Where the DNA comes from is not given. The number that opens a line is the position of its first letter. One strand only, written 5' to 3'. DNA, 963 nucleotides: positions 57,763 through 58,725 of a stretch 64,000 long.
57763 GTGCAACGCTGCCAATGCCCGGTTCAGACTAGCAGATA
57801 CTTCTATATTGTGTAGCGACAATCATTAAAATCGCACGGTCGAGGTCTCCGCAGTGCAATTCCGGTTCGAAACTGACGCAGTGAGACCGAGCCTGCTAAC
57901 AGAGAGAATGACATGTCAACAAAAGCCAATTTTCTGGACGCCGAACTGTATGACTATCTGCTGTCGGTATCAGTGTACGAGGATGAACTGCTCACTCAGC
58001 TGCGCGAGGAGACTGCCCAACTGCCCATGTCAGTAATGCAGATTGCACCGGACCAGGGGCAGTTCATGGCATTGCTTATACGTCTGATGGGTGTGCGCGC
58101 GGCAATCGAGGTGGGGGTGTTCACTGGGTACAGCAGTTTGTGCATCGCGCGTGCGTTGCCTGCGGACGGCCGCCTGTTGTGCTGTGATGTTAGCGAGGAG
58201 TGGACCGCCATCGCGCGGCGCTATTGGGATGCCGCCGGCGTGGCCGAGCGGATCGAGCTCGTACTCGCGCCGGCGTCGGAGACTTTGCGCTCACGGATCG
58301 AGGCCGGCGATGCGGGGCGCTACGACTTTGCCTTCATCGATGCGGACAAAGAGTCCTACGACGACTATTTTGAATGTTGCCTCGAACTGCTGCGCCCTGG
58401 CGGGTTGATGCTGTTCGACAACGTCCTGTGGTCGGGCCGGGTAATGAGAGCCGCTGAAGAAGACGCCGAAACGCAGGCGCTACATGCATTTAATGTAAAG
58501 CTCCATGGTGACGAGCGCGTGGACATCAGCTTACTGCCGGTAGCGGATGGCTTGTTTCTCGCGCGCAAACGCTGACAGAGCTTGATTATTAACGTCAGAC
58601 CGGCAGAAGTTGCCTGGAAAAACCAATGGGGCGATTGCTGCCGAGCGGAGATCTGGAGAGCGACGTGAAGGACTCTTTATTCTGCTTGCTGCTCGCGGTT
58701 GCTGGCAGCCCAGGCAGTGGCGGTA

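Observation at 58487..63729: Two unrelated cassettes stacked between the same pair of genes, separated by a head-to-tail junction of truncated copies of both flanking gene ends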

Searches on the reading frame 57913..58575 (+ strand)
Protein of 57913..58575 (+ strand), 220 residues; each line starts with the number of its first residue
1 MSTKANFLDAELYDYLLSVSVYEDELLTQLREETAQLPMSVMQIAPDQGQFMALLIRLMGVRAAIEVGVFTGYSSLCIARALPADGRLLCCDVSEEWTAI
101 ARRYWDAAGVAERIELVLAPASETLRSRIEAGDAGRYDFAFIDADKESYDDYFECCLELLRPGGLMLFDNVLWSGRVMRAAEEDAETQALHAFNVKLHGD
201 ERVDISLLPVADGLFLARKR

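Call 10: search_protein_families(library=pfam, proteins=[window:57913-58575:+], max_evalue=0.01)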
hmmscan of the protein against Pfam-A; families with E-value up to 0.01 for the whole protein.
window:57913-58575:+ (220 aa): 3 families
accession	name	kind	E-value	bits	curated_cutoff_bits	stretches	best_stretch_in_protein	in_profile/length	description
PF01596.23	Methyltransf_3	-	4.5e-70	235.6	22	1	18-219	2-203/204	O-methyltransferase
PF13578.12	Methyltransf_24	-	9.2e-18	65.5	26.3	1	65-171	1-105/105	Methyltransferase domain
PF13649.12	Methyltransf_25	-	6.4e-06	27.2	27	1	65-164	2-97/97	Methyltransferase domain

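Call 12: find_encoding_contigs(protein=window:57913-58575:+, flank=10000, max_places=10)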
Protein window:57913-58575:+ (220 aa): 3 contigs read that carry it; 3 places shown.
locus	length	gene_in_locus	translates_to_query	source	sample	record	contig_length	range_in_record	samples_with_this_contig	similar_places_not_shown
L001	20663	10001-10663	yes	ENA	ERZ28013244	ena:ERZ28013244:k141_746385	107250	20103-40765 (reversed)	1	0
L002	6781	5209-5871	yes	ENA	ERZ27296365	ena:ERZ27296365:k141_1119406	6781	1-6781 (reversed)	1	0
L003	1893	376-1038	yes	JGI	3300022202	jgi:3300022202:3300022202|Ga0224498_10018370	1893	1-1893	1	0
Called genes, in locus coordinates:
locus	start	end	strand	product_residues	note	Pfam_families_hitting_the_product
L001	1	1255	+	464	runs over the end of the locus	PF00291:PALP, PF00571:CBS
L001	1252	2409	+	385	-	PF01053:Cys_Met_Meta_PP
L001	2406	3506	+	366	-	PF05987:DUF898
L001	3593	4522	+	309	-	PF23368:DUF7092 (weak), PF01435:Peptidase_M48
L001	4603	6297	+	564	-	PF01839:FG-GAP (faint), PF13517:FG-GAP_3 (weak)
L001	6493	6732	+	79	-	PF14026:SCO4226-like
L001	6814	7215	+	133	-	PF00903:Glyoxalase (weak)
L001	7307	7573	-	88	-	-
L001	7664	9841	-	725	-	PF06452:CBM9_1 (weak), PF19313:DUF5916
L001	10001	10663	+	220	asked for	PF01596:Methyltransf_3, PF13578:Methyltransf_24, PF13649:Methyltransf_25 (weak)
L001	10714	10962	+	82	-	-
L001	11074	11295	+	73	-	-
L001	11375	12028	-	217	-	PF00072:Response_reg, PF00196:GerE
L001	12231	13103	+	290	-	PF12974:Phosphonate-bd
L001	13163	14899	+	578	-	PF00512:HisKA, PF02518:HATPase_c, PF00072:Response_reg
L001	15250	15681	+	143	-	-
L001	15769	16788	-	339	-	PF00291:PALP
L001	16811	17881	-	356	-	PF03462:PCRF, PF00472:RF-1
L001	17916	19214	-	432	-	PF05201:GlutR_N, PF01488:Shikimate_DH, PF00745:GlutR_dimer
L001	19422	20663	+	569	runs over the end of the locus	PF13424:TPR_12 (faint), PF00515:TPR_1 (faint), PF07719:TPR_2 (faint), PF12895:ANAPC3 (faint), PF13174:TPR_6 (faint), PF13181:TPR_8 (faint), PF14559:TPR_19 (weak), PF13371:TPR_9 (weak), +10 more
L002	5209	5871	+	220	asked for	PF01596:Methyltransf_3, PF13578:Methyltransf_24, PF13649:Methyltransf_25 (weak)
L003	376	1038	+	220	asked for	PF01596:Methyltransf_3, PF13578:Methyltransf_24, PF13649:Methyltransf_25 (weak)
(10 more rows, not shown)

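Call 16: find_related_loci(query=window:57913-58575:+, collection=genome_contigs, flank=10000)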
Query window:57913-58575:+ (220 aa) in genome_contigs; peptide patterns used: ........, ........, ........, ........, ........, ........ (x = any residue, [..] = any of these).
600 stretches matched a pattern (row limit reached: there are more); 575 encode a relative of the query (tblastn E <= 1e-3); the best 80 are kept; 80 distinct loci.
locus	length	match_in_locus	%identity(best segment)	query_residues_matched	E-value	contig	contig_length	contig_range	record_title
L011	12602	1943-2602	69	1-220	3e-104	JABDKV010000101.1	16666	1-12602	MAG: Gammaproteobacteria bacterium isolate SS_bin_58 k127_1657751, whole genome shotgun sequence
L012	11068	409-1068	65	1-220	1e-90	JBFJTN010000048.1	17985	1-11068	MAG: Oceanococcus sp. isolate Mix_sand19.2022.05.D.2 k141_751154_length_17985_cov_16.5551, whole genome shotgun sequence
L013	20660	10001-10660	59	1-220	4e-90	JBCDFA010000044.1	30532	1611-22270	MAG: Chloroflexota bacterium isolate P01_G01_bin.9 k141_2109693_length_30532_cov_16.1010, whole genome shotgun sequence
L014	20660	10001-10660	63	1-220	1e-89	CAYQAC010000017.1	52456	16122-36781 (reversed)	MAG TPA_asm: uncultured Polyangiaceae bacterium isolate SRP344714_co1_276 genome assembly, contig: NODE_1388_length_5245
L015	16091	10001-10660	65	1-220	6e-89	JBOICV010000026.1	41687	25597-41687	MAG: Nevskiales bacterium isolate H1-B1_maxbin2.bin.215 k127_965428, whole genome shotgun sequence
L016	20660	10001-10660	64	1-220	2e-87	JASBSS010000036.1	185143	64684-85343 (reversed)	MAG: Thiogranum sp. isolate BWSM_145 k141_1437400, whole genome shotgun sequence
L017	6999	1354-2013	64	1-220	1e-87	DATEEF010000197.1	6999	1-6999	MAG TPA_asm: Steroidobacteraceae bacterium isolate SMAG_U8726 k141_1967973, whole genome shotgun sequence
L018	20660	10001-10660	62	1-220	4e-87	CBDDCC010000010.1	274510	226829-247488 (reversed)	MAG: Rhodospirillales bacterium isolate 49eb7ec8-7e6e-496e-ac33-4637e083baf7 genome assembly, contig: contig_10, whole g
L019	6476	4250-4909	63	1-220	2e-86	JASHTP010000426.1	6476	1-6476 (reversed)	MAG: Alphaproteobacteria bacterium isolate JOPF156 JOPF_AWAY_contig_1166736, whole genome shotgun sequence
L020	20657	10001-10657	64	1-220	3e-86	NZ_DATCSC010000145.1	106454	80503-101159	MAG: Chitinimonas sp. isolate SMAG_U7295 k141_434688, whole genome shotgun sequence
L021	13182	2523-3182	61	1-220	7e-86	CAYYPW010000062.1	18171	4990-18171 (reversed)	MAG TPA_asm: uncultured Moraxellaceae bacterium isolate SRP302895_co1_392 genome assembly, contig: NODE_5791_length_1817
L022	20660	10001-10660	62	1-220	4e-86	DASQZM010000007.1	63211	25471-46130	MAG TPA_asm: Gammaproteobacteria bacterium isolate SMAG_U11092 k141_113131, whole genome shotgun sequence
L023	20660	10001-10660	61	1-220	6e-86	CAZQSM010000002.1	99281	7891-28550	MAG TPA_asm: uncultured Chlorobiaceae bacterium isolate SRP287453_co1_294 genome assembly, contig: NODE_241_length_99281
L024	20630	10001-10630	63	11-220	1e-85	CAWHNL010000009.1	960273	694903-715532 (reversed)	MAG: uncultured Gammaproteobacteria bacterium isolate MFD04850.bin.2.287 genome assembly, contig: contig_20073, whole ge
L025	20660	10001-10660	60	1-220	2e-85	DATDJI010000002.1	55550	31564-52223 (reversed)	MAG TPA_asm: Cellvibrionaceae bacterium isolate SMAG_U326 k141_1514408, whole genome shotgun sequence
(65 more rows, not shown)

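Call 19: find_homologous_proteins(query=window:57913-58575:+, max_evalue=1e-60)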
Query window:57913-58575:+ (220 aa): 7457 proteins with E <= 1e-60 among 8000 candidates; the best 120 are listed.
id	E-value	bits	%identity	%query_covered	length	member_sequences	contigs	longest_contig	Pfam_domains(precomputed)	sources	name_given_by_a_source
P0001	3.5e-140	483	100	100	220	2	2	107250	PF13649.13,PF01596.24,PF13578.13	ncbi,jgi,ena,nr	ncbi:MAG: class I SAM-dependent methyltransferase [Gammaproteobacteria bacterium]|nr:class I SAM-dep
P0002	7.6e-113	393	81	100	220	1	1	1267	PF13649.13,PF01596.24,PF13578.13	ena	-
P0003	9.1e-113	393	81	100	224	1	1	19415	PF01596.24,PF13578.13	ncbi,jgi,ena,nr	ncbi:MAG: class I SAM-dependent methyltransferase [Gammaproteobacteria bacterium]|nr:class I SAM-dep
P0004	2.7e-109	382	76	100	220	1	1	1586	PF13649.13,PF01596.24,PF13578.13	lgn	-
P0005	2.8e-108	378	79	100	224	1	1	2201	PF01596.24,PF13578.13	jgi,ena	-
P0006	6.2e-105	367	76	100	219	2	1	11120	PF01596.24,PF13578.13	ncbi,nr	ncbi:MAG: class I SAM-dependent methyltransferase, partial [Gammaproteobacteria bacterium]|nr:class 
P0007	3.1e-103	362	73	100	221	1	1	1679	PF13649.13,PF01596.24,PF13578.13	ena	-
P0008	6.9e-103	361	73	100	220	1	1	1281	PF13649.13,PF01596.24,PF13578.13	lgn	-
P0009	4.6e-100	351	73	100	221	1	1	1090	PF13649.13,PF01596.24,PF13578.13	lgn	-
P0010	9.1e-99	347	70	100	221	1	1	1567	PF13649.13,PF01596.24,PF13578.13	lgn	-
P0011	1.2e-97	344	73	98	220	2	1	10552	PF13649.13,PF01596.24,PF13578.13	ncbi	-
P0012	1.3e-97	343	69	100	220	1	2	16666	PF13649.13,PF01596.24,PF13578.13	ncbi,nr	ncbi:MAG: class I SAM-dependent methyltransferase [Gammaproteobacteria bacterium]|nr:class I SAM-dep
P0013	2.1e-97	343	73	100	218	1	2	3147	PF13649.13,PF01596.24,PF13578.13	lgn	-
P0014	3.9e-97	342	70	100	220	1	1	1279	PF01596.24,PF13578.13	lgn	-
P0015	4.6e-97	342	68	100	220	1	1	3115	PF13649.13,PF01596.24,PF13578.13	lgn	-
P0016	1.7e-95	337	70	100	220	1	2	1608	PF13649.13,PF01596.24,PF13578.13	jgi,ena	-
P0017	6.0e-92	325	67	100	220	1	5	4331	PF13649.13,PF01596.24,PF13578.13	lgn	-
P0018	2.7e-90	320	67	100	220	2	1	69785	PF13649.13,PF01596.24,PF13578.13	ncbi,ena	-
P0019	4.1e-90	319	68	100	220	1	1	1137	PF13649.13,PF01596.24,PF13578.13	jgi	jgi:predicted O-methyltransferase YrrM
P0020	1.1e-89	318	67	100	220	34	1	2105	PF13649.13,PF01596.24,PF13578.13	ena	-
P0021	1.2e-89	317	66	100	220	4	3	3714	PF13649.13,PF01596.24,PF13578.13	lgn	-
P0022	2.1e-88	313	65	100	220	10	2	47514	PF13649.13,PF01596.24,PF13578.13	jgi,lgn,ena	-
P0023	4.5e-88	312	65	100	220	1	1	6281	PF13649.13,PF01596.24,PF13578.13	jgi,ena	-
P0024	1.4e-87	311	65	100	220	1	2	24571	PF13649.13,PF01596.24,PF13578.13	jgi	-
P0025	7.1e-87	308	65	100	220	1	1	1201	PF01596.24,PF13578.13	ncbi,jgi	jgi:predicted O-methyltransferase YrrM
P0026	1.5e-86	307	64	100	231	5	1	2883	PF13649.13,PF01596.24,PF13578.13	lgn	-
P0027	2.1e-86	307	66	100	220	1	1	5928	PF01596.24,PF13578.13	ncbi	-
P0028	2.4e-86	307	64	100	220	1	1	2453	PF13649.13,PF01596.24,PF13578.13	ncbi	-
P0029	4.0e-86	306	63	100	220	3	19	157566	PF13649.13,PF01596.24,PF13578.13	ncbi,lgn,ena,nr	ncbi:MAG: SAM-dependent methyltransferase [Pseudomonadales bacterium]|nr:SAM-dependent methyltransfe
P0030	4.1e-86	306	62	100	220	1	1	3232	PF13649.13,PF01596.24,PF13578.13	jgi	jgi:caffeoyl-CoA O-methyltransferase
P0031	5.3e-86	306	65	100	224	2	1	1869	PF01596.24,PF13578.13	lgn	-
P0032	5.9e-86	305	63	100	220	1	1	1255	PF01596.24,PF13578.13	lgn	-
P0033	6.3e-86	305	64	100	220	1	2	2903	PF01596.24,PF13578.13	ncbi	-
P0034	6.5e-86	305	63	100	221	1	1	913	PF13649.13,PF01596.24,PF13578.13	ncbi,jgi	jgi:predicted O-methyltransferase YrrM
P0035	7.3e-86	305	75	84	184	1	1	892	PF01596.24,PF13578.13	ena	-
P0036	9.3e-86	305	63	100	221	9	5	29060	PF01596.24,PF13578.13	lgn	-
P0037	9.3e-86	305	64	100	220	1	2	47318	PF13649.13,PF01596.24,PF13578.13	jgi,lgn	-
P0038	9.4e-86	305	63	100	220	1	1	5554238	PF13847.13,PF13649.13,PF01596.24,PF13578.13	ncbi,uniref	ncbi:class I SAM-dependent methyltransferase [Leptothermofonsia sp. ETS-13]|uniref:class I SAM-depen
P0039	1.2e-85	304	64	100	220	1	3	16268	PF13649.13,PF01596.24,PF13578.13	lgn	-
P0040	1.4e-85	304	69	97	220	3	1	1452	PF01596.24,PF13578.13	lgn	-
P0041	1.4e-85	304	65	100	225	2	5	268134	PF13649.13,PF01596.24,PF13578.13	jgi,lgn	-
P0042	1.4e-85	304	65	100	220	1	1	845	PF13649.13,PF01596.24,PF13578.13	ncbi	-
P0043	1.7e-85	304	63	100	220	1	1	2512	PF13847.13,PF13649.13,PF01596.24,PF13578.13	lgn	-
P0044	2.3e-85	303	65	100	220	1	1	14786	PF01596.24,PF13578.13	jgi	jgi:caffeoyl-CoA O-methyltransferase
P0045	2.6e-85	303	62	100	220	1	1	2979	PF01596.24,PF13578.13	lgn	-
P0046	2.7e-85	303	63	100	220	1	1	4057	PF01596.24,PF13578.13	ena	-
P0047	3.0e-85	303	63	100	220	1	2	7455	PF01596.24,PF13578.13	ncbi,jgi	jgi:predicted O-methyltransferase YrrM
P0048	3.5e-85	303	63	100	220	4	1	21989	PF13847.13,PF13649.13,PF01596.24,PF13578.13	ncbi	-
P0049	3.5e-85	303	64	100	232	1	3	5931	PF13649.13,PF01596.24,PF13578.13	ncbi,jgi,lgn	ncbi:MAG: class I SAM-dependent methyltransferase [Gammaproteobacteria bacterium]|jgi:caffeoyl-CoA O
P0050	3.6e-85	303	65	100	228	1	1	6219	PF01596.24,PF13578.13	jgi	jgi:predicted O-methyltransferase YrrM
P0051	4.2e-85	303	65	100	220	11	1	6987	PF13649.13,PF01596.24,PF13578.13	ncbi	-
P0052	4.4e-85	303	65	100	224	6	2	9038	PF01596.24,PF13578.13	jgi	jgi:caffeoyl-CoA O-methyltransferase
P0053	4.5e-85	303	64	100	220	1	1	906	PF13649.13,PF01596.24,PF13578.13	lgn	-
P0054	4.5e-85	302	63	100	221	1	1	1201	PF13649.13,PF01596.24,PF13578.13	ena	-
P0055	4.8e-85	302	63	100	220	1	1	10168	PF01596.24,PF13578.13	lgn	-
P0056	5.0e-85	302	62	100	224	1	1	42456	PF13649.13,PF01596.24,PF13578.13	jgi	jgi:predicted O-methyltransferase YrrM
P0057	5.2e-85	302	63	100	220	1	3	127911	PF13649.13,PF01596.24,PF13578.13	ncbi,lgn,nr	ncbi:MAG: class I SAM-dependent methyltransferase [Pseudomonadota bacterium]|nr:class I SAM-dependen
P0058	6.0e-85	302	65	100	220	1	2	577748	PF01596.24,PF13578.13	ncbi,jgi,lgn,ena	-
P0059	6.1e-85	302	65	100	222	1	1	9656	PF01596.24,PF13578.13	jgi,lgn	-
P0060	6.9e-85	302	64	100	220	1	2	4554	PF13649.13,PF01596.24,PF13578.13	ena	-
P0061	7.3e-85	302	64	100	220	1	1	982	PF13649.13,PF01596.24,PF13578.13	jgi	-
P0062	7.6e-85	302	64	100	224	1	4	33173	PF01596.24,PF13578.13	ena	-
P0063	8.3e-85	302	64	100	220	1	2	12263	PF13649.13,PF01596.24,PF13578.13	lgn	-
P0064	9.5e-85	301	61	100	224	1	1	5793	PF13649.13,PF01596.24,PF13578.13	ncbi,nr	ncbi:MAG: class I SAM-dependent methyltransferase [Coleofasciculus sp. Co-bin14]|nr:class I SAM-depe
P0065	9.6e-85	301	64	100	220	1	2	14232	PF13649.13,PF01596.24,PF13578.13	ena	-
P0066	1.0e-84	301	62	100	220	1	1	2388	PF01596.24,PF13578.13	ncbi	ncbi:MAG TPA: class I SAM-dependent methyltransferase [Cyanophyceae cyanobacterium]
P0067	1.1e-84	301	63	100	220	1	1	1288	PF01596.24,PF13578.13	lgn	-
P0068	1.1e-84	301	65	100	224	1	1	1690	PF01596.24,PF13578.13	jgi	jgi:caffeoyl-CoA O-methyltransferase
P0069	1.1e-84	301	63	100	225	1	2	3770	PF13649.13,PF01596.24,PF13578.13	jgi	jgi:caffeoyl-CoA O-methyltransferase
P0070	1.1e-84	301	63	100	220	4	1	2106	PF13649.13,PF01596.24,PF13578.13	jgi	jgi:caffeoyl-CoA O-methyltransferase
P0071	1.2e-84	301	63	100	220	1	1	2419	PF01596.24,PF13578.13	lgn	-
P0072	1.2e-84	301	63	97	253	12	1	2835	PF01596.24,PF13578.13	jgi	jgi:caffeoyl-CoA O-methyltransferase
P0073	1.3e-84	301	62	100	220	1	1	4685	PF01596.24,PF13578.13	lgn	-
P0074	1.3e-84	301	65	100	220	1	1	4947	PF01596.24,PF13578.13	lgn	-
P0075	1.3e-84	301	64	100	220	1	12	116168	PF13649.13,PF01596.24,PF13578.13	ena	-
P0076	1.4e-84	301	62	100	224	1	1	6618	PF13847.13,PF13649.13,PF01596.24,PF13578.13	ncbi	-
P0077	1.4e-84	301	61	100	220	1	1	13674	PF13649.13,PF01596.24,PF13578.13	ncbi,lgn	-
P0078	1.4e-84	301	63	100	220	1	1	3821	PF13649.13,PF01596.24,PF13578.13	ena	-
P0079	1.4e-84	301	62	100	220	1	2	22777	PF13847.13,PF13649.13,PF01596.24,PF13578.13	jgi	jgi:predicted O-methyltransferase YrrM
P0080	1.5e-84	301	63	100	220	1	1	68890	PF01596.24,PF13578.13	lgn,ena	-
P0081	1.5e-84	301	64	100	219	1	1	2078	PF01596.24,PF13578.13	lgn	-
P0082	1.5e-84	301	62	100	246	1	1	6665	PF13649.13,PF01596.24,PF13578.13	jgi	jgi:predicted O-methyltransferase YrrM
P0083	1.6e-84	301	62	100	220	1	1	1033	PF01596.24,PF13578.13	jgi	jgi:caffeoyl-CoA O-methyltransferase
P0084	1.7e-84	301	63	100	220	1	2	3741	PF13649.13,PF01596.24,PF13578.13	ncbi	-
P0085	1.7e-84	301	62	100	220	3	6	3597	PF13649.13,PF01596.24,PF13578.13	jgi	jgi:predicted O-methyltransferase YrrM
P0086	1.7e-84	301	65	100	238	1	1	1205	PF13649.13,PF01596.24,PF13578.13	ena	-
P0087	1.7e-84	301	63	100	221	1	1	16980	PF01596.24,PF13578.13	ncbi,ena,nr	ncbi:MAG: class I SAM-dependent methyltransferase [Proteobacteria bacterium]|nr:class I SAM-dependen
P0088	1.7e-84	301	62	100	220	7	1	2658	PF13649.13,PF01596.24,PF13578.13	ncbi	-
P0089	1.8e-84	301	61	100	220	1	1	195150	PF13649.13,PF01596.24,PF13578.13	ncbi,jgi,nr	ncbi:MAG: class I SAM-dependent methyltransferase [Scytonematopsis contorta HA4267-MV1]|jgi:predicte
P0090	1.8e-84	301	64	100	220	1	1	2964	PF13649.13,PF01596.24,PF13578.13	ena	-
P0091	2.2e-84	300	65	100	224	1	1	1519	PF01596.24,PF13578.13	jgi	-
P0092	2.2e-84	300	65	100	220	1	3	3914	PF13649.13,PF01596.24,PF13578.13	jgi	jgi:caffeoyl-CoA O-methyltransferase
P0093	2.2e-84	300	64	100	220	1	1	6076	PF13649.13,PF01596.24,PF13578.13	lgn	-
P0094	2.3e-84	300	61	100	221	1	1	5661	PF13649.13,PF01596.24,PF13578.13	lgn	-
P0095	2.3e-84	300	64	100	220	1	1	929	PF13649.13,PF01596.24,PF13578.13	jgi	-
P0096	2.4e-84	300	64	100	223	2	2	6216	PF01596.24,PF13578.13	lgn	-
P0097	2.4e-84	300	64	100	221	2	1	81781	PF13649.13,PF01596.24,PF13578.13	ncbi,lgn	-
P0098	2.4e-84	300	66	100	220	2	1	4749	PF01596.24,PF13578.13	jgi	jgi:predicted O-methyltransferase YrrM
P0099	2.6e-84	300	63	100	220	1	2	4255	PF13649.13,PF01596.24,PF13578.13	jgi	jgi:predicted O-methyltransferase YrrM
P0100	2.9e-84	300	62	100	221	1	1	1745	PF01596.24,PF13578.13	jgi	jgi:caffeoyl-CoA O-methyltransferase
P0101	2.9e-84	300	64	100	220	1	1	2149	PF01596.24,PF13578.13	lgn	-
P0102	3.1e-84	300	65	100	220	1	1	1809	PF13649.13,PF01596.24,PF13578.13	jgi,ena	-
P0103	3.1e-84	300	62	100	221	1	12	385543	PF13649.13,PF01596.24,PF13578.13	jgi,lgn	jgi:predicted O-methyltransferase YrrM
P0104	3.1e-84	300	61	100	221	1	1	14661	PF13649.13,PF01596.24,PF13578.13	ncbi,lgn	ncbi:MAG TPA: class I SAM-dependent methyltransferase [Stenomitos sp.]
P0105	3.2e-84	300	64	100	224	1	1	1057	PF13649.13,PF01596.24,PF13578.13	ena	-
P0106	3.6e-84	300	61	100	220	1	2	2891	PF13649.13,PF01596.24,PF13578.13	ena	-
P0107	3.6e-84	300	61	100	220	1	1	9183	PF13649.13,PF01596.24,PF13578.13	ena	-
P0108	3.6e-84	300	60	100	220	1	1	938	PF13847.13,PF13649.13,PF01596.24,PF13578.13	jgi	jgi:predicted O-methyltransferase YrrM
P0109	3.6e-84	300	60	100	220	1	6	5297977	PF13649.13,PF01596.24,PF13578.13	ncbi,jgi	ncbi:MAG: class I SAM-dependent methyltransferase [Dolichospermum sp. UKL202]|jgi:predicted O-methyl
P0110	3.7e-84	300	60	100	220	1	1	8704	PF13649.13,PF01596.24,PF13578.13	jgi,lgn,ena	jgi:predicted O-methyltransferase YrrM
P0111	3.8e-84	299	63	100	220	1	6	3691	PF13847.13,PF13649.13,PF01596.24,PF13578.13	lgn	-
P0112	3.8e-84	299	62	100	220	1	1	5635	PF01596.24,PF13578.13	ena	-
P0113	3.8e-84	299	62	100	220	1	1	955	PF13649.13,PF01596.24,PF13578.13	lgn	-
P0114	3.8e-84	299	65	100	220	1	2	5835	PF01596.24,PF13578.13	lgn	-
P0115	3.8e-84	299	65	98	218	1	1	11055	PF01596.24,PF13578.13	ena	-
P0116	4.0e-84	299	63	100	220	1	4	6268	PF13847.13,PF13649.13,PF01596.24,PF13578.13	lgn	-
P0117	4.0e-84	299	61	100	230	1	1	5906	PF13649.13,PF01596.24,PF13578.13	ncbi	-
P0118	4.1e-84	299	64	100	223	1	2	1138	PF01596.24,PF13578.13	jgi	jgi:predicted O-methyltransferase YrrM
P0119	4.2e-84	299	62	100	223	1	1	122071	PF01596.24,PF13578.13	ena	-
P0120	4.2e-84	299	62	100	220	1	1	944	PF13649.13,PF01596.24,PF13578.13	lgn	-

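Call 20: find_encoding_contigs(protein=P0003, flank=10000, max_places=4)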
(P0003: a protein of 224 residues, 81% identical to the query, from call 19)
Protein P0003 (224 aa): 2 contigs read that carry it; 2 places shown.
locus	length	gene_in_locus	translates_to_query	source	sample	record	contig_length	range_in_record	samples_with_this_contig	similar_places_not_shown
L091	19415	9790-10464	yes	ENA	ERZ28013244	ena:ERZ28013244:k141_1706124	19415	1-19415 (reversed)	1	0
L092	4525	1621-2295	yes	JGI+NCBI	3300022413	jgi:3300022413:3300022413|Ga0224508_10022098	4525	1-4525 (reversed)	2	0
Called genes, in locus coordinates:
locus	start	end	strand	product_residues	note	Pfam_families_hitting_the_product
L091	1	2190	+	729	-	?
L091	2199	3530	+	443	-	-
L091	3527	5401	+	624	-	PF00672:HAMP, PF00512:HisKA, PF02518:HATPase_c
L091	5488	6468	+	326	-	PF00072:Response_reg, PF00990:GGDEF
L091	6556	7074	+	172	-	-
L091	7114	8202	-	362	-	PF00195:Chal_sti_synt_N, PF08545:ACP_syn_III, PF08541:ACP_syn_III_C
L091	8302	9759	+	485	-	PF00691:OmpA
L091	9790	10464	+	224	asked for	PF01596:Methyltransf_3, PF13578:Methyltransf_24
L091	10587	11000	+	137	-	-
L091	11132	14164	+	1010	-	PF00754:F5_F8_type_C, PF22633:F5_F8_type_C_2, PF03640:Lipoprotein_15, PF00034:Cytochrom_C (faint), PF06537:DHOR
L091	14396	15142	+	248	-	PF00117:GATase, PF07722:Peptidase_C26 (faint)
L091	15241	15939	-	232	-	PF14329:DUF4386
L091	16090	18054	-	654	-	-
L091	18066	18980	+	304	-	PF01545:Cation_efflux, PF16916:ZT_dimer (weak)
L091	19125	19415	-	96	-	?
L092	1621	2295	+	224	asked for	PF01596:Methyltransf_3, PF13578:Methyltransf_24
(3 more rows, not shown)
